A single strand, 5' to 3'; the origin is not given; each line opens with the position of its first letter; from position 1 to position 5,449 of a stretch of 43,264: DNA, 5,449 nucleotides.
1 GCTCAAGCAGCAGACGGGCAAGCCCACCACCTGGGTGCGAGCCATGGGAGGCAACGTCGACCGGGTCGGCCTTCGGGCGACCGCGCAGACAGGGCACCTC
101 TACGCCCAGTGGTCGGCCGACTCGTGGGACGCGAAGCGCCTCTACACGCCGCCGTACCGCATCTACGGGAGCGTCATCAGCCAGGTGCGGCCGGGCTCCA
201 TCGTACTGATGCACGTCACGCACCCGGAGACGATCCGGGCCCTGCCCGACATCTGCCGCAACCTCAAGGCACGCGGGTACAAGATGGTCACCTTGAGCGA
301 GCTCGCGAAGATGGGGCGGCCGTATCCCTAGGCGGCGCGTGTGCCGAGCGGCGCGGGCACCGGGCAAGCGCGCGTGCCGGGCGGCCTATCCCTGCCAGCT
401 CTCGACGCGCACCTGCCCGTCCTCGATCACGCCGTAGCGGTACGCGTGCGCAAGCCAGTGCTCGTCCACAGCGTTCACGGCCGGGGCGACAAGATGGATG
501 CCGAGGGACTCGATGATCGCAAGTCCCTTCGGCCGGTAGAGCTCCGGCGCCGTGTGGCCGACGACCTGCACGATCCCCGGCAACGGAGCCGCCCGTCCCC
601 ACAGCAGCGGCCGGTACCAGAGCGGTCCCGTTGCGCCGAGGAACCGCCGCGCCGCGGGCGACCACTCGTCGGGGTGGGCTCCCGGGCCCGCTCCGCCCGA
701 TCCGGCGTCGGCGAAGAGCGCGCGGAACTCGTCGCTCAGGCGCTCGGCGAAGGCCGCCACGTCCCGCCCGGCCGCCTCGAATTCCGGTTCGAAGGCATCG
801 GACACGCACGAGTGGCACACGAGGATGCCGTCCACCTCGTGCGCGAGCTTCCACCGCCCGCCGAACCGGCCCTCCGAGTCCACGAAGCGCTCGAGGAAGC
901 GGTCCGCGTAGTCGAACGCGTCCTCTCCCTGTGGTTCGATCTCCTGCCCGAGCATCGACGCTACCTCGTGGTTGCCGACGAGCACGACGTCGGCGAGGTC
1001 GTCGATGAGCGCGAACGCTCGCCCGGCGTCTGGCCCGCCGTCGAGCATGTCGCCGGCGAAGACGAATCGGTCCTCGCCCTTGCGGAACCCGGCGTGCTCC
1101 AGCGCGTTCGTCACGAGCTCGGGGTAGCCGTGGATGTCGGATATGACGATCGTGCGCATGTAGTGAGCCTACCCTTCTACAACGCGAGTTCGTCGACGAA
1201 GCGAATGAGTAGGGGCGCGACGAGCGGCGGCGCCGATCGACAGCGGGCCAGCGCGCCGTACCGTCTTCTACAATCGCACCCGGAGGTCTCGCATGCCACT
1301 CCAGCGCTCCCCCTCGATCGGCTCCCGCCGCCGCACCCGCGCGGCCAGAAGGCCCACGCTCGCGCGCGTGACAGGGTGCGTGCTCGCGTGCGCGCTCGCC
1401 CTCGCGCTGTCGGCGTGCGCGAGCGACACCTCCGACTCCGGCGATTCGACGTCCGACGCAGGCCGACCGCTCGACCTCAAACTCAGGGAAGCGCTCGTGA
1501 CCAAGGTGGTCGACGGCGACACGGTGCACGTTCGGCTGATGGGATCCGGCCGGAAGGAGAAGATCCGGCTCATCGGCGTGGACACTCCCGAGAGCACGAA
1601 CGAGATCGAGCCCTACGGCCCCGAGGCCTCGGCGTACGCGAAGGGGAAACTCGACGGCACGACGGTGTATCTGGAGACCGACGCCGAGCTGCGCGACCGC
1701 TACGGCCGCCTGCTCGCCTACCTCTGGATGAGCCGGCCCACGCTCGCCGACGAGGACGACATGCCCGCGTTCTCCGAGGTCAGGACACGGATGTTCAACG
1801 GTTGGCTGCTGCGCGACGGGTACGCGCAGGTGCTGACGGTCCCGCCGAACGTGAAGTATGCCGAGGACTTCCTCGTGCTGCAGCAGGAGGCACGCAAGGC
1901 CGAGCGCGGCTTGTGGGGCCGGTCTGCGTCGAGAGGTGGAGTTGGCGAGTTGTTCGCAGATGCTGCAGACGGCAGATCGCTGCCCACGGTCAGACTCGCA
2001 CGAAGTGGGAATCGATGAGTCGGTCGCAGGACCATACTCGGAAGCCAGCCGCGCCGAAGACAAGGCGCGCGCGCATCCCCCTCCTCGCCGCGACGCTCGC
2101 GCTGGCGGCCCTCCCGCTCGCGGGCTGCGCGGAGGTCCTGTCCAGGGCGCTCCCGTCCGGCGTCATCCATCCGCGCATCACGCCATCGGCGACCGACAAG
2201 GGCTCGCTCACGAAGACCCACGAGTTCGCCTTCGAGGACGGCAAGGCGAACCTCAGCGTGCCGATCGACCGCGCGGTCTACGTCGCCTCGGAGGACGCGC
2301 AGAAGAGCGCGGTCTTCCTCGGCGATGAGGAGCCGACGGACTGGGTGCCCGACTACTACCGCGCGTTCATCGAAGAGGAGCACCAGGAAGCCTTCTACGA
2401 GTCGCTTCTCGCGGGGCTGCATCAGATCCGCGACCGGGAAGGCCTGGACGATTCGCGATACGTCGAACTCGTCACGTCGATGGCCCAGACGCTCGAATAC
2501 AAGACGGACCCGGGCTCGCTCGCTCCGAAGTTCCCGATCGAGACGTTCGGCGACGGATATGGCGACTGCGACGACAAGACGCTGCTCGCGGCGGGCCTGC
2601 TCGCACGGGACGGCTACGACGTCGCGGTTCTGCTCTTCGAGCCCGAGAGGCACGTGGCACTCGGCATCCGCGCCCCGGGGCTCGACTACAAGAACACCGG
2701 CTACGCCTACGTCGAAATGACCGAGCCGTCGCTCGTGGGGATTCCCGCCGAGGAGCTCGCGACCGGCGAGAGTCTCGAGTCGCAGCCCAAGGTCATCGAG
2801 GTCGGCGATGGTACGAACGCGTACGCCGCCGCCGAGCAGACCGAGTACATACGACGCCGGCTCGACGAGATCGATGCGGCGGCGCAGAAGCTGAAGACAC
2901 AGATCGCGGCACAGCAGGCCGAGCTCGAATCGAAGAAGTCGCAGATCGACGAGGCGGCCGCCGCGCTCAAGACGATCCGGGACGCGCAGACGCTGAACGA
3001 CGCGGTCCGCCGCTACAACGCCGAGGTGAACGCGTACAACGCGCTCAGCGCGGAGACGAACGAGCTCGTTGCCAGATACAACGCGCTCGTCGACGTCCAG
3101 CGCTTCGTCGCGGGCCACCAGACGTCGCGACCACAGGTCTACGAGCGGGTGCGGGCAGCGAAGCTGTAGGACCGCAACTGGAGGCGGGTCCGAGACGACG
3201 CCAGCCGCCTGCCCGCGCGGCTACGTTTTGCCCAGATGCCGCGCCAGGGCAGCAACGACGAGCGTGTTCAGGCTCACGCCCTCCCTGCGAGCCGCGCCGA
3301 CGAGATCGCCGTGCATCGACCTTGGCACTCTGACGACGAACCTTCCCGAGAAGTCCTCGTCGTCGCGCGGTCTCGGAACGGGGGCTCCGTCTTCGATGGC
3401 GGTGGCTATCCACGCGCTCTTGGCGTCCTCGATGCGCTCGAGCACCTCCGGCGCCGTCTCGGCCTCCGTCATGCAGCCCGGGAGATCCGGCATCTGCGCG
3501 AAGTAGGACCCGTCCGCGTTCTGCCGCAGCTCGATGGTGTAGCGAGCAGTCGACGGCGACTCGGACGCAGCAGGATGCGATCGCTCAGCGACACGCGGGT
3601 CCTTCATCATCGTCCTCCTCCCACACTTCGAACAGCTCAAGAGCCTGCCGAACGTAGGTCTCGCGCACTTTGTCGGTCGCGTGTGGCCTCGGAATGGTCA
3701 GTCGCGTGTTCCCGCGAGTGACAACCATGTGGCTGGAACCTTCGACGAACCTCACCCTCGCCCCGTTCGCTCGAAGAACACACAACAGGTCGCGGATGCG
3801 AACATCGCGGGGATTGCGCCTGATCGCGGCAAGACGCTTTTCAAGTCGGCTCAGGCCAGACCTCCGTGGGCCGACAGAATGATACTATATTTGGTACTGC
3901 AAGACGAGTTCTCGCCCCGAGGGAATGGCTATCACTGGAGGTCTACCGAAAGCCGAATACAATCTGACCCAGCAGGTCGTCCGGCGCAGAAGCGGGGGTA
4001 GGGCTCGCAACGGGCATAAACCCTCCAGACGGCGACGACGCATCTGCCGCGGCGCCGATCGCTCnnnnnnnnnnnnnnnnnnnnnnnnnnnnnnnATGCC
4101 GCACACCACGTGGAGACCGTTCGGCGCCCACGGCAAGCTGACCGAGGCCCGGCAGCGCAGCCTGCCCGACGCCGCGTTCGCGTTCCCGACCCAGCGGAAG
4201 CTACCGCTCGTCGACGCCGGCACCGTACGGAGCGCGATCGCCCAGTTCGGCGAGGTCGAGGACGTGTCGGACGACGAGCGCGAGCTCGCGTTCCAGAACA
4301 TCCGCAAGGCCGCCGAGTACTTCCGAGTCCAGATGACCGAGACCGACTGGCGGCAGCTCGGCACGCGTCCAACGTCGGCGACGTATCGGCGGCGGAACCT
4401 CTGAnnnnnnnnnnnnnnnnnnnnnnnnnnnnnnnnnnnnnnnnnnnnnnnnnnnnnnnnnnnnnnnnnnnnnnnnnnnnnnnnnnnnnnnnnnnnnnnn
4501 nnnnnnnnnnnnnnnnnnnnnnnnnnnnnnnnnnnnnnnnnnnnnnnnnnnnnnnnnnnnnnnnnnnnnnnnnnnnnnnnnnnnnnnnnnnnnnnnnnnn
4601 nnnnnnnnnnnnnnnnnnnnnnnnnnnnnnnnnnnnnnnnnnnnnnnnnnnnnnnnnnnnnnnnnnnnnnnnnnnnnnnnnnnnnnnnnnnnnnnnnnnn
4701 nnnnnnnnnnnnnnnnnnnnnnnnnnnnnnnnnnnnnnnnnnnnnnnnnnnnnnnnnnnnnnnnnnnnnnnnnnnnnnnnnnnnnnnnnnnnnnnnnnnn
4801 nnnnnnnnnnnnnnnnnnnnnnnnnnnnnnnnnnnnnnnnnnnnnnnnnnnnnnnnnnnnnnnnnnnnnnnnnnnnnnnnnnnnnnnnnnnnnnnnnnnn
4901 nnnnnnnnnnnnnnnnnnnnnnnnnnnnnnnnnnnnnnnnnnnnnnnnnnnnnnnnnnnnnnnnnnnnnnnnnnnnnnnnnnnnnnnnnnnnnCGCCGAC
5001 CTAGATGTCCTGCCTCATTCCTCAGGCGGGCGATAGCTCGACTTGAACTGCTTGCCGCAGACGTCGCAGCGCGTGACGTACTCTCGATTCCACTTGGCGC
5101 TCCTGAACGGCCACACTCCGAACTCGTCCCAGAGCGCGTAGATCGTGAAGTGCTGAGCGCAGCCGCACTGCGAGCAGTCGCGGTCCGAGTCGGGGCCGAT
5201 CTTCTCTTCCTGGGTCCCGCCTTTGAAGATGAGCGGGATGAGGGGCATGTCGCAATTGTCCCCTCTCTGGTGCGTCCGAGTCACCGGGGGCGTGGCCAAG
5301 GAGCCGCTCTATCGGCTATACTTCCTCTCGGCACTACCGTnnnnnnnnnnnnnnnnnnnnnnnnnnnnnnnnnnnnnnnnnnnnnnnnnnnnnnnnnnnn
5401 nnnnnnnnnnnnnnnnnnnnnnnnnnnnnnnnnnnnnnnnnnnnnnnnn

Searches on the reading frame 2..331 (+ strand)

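Call 27: search_protein_families(library=pfam, proteins=[window:2-331:+], max_evalue=0.01)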
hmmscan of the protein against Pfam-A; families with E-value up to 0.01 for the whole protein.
window:2-331:+ (109 aa): 1 family
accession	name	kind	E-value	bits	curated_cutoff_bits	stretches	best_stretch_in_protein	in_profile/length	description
PF04748.18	Polysacc_deac_2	-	0.00066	19.3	27.5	1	64-101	174-211/212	Divergent polysaccharide deacetylase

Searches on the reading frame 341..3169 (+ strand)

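Call 27: search_protein_families(library=pfam, proteins=[window:341-3169:+], max_evalue=0.01)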
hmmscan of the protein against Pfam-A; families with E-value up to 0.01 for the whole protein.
window:341-3169:+ (942 aa): 3 families
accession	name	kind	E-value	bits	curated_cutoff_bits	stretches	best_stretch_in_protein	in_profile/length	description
PF03686.19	UPF0146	-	0.0017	18.7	26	1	814-910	13-108/129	Uncharacterised protein family (UPF0146)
PF13166.12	AAA_13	-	0.0017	17.5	36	1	829-912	311-394/713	AAA domain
PF09726.14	Macoilin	-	0.003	16.7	32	1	829-923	507-602/671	Macoilin family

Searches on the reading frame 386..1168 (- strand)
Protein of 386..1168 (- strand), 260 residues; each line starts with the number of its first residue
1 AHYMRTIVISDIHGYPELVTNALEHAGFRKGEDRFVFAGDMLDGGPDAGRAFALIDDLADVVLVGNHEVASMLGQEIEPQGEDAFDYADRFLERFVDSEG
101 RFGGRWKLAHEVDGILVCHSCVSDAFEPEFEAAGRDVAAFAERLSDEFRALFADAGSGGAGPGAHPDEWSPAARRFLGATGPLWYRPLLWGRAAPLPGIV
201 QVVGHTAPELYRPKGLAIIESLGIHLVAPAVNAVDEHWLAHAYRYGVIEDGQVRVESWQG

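Call 27: search_protein_families(library=pfam, proteins=[window:386-1168:-], max_evalue=0.01)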
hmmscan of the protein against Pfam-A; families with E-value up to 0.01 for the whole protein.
window:386-1168:- (260 aa): 2 families
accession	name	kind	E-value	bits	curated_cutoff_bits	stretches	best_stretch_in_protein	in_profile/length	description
PF00149.33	Metallophos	-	1.7e-10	42.1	21.5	1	4-86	1-83/191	Calcineurin-like phosphoesterase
PF12850.12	Metallophos_2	-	0.0084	16.6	27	0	4-121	1-90/154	Calcineurin-like phosphoesterase superfamily domain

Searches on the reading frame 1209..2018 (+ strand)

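Call 27: search_protein_families(library=pfam, proteins=[window:1209-2018:+], max_evalue=0.01)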
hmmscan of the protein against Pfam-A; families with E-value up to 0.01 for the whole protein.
window:1209-2018:+ (269 aa): 1 family
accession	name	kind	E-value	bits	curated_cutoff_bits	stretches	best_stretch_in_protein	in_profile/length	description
PF00565.23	SNase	-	2.5e-21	76.6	21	1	118-236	1-105/107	Staphylococcal nuclease homologue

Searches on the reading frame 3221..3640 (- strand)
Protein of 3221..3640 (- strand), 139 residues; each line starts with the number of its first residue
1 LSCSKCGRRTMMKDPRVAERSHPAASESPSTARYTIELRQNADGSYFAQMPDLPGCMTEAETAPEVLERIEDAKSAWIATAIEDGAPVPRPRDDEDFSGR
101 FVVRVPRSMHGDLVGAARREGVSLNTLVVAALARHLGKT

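Call 27: search_protein_families(library=pfam, proteins=[window:3221-3640:-], max_evalue=0.01)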
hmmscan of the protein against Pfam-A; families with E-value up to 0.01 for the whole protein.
window:3221-3640:- (139 aa): 3 families
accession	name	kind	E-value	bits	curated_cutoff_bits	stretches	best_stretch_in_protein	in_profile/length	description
PF05534.18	HicB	-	3.8e-09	36.8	21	1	91-132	10-51/51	HicB family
PF15919.11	HicB_lk_antitox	-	5.7e-09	36.6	27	1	34-93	1-60/123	HicB_like antitoxin of bacterial toxin-antitoxin system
PF21748.3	UPF0150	-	3.8e-06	27.2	27.3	1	41-89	16-64/64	UPF0150-like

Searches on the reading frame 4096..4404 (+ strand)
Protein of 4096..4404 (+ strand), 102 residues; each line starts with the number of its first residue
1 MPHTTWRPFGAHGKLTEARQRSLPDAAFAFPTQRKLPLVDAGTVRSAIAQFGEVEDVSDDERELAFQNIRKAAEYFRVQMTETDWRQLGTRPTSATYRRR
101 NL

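Call 27: search_protein_families(library=pfam, proteins=[window:4096-4404:+], max_evalue=0.01)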
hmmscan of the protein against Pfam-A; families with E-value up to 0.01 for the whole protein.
window:4096-4404:+ (102 aa): 1 family
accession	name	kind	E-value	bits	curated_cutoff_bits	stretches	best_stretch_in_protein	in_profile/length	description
PF20223.3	DUF6582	-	2e-12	47.7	27.3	1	21-82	18-82/83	Family of unknown function (DUF6582)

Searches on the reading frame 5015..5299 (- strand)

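Call 27: search_protein_families(library=pfam, proteins=[window:5015-5299:-], max_evalue=0.01)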
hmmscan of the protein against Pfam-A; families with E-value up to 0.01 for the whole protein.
window:5015-5299:- (94 aa): 1 family
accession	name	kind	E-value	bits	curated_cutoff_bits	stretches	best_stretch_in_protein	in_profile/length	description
PF13912.12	zf-C2H2_6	-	0.0089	16.4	25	1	75-87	1-13/27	C2H2-type zinc finger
